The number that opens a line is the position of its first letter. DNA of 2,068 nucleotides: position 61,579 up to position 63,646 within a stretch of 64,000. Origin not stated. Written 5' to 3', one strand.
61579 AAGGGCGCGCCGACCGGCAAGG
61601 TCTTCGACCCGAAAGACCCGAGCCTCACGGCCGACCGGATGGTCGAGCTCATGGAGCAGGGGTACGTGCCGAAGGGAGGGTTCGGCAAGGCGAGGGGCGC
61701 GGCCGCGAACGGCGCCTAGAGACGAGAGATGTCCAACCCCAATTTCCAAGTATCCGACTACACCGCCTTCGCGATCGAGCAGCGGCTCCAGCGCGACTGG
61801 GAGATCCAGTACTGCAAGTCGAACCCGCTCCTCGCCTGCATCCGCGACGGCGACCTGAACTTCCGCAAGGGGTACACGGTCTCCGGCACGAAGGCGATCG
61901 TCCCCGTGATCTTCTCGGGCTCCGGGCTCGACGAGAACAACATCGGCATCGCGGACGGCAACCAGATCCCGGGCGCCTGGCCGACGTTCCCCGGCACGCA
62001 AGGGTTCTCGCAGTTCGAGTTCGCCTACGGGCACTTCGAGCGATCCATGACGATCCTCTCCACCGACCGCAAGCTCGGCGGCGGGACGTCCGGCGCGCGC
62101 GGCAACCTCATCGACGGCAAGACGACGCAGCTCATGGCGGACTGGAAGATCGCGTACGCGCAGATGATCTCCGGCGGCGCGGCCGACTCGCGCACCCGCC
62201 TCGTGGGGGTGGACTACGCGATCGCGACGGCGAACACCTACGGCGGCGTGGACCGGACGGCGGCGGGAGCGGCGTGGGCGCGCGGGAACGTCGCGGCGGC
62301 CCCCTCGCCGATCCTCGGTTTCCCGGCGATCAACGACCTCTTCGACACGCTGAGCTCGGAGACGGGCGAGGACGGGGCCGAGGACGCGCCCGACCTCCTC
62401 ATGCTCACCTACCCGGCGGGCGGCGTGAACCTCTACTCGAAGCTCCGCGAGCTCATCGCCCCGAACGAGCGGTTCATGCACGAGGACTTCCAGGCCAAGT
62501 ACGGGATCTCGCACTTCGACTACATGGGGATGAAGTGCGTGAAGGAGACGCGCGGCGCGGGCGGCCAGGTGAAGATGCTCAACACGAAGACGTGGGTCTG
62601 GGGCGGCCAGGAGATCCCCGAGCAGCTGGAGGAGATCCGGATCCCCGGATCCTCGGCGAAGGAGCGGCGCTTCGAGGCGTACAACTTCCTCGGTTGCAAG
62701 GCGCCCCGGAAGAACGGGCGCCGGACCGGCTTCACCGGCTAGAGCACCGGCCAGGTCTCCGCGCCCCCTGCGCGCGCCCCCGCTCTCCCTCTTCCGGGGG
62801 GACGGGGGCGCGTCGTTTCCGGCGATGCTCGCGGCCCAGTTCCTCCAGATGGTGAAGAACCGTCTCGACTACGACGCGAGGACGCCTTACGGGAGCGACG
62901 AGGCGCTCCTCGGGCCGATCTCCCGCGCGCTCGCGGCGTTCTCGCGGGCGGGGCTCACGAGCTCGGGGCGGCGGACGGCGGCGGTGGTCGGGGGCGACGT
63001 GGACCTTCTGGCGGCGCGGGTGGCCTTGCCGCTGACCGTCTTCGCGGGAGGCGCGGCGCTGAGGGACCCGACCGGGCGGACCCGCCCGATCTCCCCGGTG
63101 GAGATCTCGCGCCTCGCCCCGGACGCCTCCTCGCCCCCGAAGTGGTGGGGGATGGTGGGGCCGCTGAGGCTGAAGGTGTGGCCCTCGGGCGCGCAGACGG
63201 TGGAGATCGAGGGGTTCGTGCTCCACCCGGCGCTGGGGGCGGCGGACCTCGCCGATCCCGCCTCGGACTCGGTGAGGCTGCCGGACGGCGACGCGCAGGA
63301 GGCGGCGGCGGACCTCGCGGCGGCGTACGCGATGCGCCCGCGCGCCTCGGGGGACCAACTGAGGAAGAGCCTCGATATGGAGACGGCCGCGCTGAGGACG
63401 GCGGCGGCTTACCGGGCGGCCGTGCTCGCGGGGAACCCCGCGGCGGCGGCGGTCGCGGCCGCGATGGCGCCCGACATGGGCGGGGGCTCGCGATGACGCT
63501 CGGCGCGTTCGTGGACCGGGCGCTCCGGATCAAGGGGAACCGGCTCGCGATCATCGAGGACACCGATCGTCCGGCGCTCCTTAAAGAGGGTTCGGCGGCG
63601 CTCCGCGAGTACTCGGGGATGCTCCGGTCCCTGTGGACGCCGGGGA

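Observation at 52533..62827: Exact 20-nt element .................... repeated four times, ending in gene start codons, across the prophage late region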

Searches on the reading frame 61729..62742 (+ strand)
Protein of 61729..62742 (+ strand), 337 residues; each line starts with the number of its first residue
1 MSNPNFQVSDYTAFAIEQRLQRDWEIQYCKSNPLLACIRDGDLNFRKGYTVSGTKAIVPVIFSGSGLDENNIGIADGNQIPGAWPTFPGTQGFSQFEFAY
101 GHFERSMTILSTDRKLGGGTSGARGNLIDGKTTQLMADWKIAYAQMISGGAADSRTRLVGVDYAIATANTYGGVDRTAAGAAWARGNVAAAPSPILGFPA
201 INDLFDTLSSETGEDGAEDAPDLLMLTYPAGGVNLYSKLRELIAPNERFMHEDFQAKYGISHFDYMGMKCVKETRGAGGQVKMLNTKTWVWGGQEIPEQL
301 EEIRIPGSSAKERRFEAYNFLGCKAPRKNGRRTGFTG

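Call 7: search_protein_families(library=pfam, proteins=[window:61729-62742:+], max_evalue=0.01)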
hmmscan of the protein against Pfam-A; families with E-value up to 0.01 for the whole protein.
window:61729-62742:+ (337 aa): 0 families

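Call 14: search_protein_families(library=phrogs, proteins=[window:61729-62742:+], max_evalue=0.01)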
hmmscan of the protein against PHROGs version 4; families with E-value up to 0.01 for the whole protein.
window:61729-62742:+ (337 aa): 1 family
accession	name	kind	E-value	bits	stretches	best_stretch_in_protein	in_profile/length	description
phrog_9953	-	head and packaging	2.1e-06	28.3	1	27-274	27-259/329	major head protein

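Call 23: find_related_loci(query=window:61729-62742:+, collection=viral_contigs, flank=10000)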
Query window:61729-62742:+ (337 aa) in viral_contigs; peptide patterns used: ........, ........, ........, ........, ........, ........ (x = any residue, [..] = any of these).
6 stretches matched a pattern, but none encodes a relative of the query by tblastn (E <= 1e-3).

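Call 25: find_homologous_proteins(query=window:61729-62742:+)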
Query window:61729-62742:+ (337 aa): 7 proteins with E <= 0.001 among 1827 candidates.
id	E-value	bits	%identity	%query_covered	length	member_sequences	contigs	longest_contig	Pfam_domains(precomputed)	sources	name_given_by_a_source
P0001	1.9e-229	778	100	100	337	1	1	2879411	-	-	-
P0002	4.1e-134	465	62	100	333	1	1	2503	-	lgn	-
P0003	4.6e-120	419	57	100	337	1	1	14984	-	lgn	-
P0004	3.1e-111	390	54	100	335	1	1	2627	-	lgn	-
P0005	4.1e-83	297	44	99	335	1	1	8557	-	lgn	-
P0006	1.5e-79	286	42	99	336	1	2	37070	-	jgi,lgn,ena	jgi:hypothetical protein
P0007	1.7e-78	282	45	99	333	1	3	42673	-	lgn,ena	-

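Call 26: find_encoding_contigs(protein=P0001, flank=10000, max_places=3)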
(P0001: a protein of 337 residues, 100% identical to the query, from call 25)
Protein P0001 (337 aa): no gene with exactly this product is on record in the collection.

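Call 27: find_encoding_contigs(protein=P0003, flank=10000, max_places=3)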
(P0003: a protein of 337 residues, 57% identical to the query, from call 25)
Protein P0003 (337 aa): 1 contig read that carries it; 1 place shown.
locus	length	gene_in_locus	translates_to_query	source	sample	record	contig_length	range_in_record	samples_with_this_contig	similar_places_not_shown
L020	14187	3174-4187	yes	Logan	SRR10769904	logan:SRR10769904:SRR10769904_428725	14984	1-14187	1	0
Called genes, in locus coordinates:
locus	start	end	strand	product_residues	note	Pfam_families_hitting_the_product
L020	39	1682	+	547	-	-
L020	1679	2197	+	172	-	PF05257:CHAP (faint)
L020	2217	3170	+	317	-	-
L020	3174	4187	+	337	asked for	-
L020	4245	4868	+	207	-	PF24175:SU10_adaptor (weak)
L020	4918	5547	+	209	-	-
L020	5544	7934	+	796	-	-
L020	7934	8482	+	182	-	-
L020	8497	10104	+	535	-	-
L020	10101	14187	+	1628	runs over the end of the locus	?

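Call 28: find_encoding_contigs(protein=P0007, flank=10000, max_places=3)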
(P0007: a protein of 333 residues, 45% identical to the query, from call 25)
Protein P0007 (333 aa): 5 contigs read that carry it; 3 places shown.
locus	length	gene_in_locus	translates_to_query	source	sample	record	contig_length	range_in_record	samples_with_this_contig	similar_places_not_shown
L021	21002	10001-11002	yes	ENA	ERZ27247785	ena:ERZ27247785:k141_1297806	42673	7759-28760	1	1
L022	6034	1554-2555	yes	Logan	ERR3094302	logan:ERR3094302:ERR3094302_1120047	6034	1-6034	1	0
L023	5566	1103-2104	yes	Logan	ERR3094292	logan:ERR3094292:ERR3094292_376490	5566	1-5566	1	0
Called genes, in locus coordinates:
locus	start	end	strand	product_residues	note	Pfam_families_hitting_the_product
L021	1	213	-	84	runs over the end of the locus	-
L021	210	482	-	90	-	-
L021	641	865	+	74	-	-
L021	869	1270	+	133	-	-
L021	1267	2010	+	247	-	PF26760:Lockin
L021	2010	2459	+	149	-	-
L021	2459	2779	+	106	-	-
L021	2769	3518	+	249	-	-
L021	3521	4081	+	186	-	-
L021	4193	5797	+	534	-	-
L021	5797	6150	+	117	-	-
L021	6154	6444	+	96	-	-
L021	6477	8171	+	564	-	-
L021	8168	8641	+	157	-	-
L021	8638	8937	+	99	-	-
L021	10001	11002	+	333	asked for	-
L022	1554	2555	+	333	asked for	-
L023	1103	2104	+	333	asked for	-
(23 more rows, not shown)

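Call 29: find_encoding_contigs(protein=P0006, flank=10000, max_places=3)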
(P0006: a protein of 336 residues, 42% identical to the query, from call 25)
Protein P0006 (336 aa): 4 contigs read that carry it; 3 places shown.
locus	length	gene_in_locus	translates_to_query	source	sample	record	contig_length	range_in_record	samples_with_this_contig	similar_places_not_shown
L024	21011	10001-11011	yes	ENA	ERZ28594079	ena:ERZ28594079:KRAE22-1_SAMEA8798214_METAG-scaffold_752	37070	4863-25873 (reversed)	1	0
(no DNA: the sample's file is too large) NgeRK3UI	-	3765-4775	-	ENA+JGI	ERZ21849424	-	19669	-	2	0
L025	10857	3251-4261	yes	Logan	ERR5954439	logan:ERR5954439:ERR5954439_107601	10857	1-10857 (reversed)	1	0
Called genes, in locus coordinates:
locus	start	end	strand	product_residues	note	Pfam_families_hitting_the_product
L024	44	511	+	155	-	-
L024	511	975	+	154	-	-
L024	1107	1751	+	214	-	PF01183:Glyco_hydro_25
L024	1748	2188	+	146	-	PF05105:Phage_holin_4_1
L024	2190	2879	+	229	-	-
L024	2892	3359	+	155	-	-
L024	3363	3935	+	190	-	PF13022:HTH_Tnp_1_2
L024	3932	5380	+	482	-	PF04466:Terminase_3, PF03237:Terminase_6N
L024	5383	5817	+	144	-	-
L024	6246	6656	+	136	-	PF09723:Zn_ribbon_8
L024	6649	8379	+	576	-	PF23899:SU10_portal (weak)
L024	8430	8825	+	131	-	-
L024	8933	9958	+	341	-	PF15294:Leu_zip (weak)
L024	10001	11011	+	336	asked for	-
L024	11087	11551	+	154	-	-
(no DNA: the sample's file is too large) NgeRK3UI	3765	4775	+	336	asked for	-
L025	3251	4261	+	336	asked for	-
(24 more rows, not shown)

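Call 87: search_dna_similar(query=window:61729-62742:+, collection=phages, mode=protein, max_evalue=0.001, max_rows=12)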
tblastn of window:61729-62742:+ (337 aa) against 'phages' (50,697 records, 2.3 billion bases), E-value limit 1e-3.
No match.

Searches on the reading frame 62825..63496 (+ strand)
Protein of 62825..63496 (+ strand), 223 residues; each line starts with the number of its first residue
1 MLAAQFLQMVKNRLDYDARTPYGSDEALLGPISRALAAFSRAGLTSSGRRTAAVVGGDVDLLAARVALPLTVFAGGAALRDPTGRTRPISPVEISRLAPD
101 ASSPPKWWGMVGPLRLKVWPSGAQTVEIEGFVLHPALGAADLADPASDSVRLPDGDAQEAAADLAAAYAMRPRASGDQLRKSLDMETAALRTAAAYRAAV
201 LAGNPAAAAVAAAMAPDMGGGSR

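Call 14: search_protein_families(library=phrogs, proteins=[window:62825-63496:+], max_evalue=0.01)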
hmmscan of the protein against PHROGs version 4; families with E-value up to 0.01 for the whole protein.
window:62825-63496:+ (223 aa): 0 families

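Call 50: search_protein_families(library=pfam, proteins=[window:62825-63496:+], max_evalue=5)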
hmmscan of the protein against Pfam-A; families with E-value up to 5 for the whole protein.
window:62825-63496:+ (223 aa): 1 family
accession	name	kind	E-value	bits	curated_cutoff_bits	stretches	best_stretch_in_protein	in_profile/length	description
PF10721.14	DUF2514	-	0.44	11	26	1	156-210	68-121/161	Protein of unknown function (DUF2514)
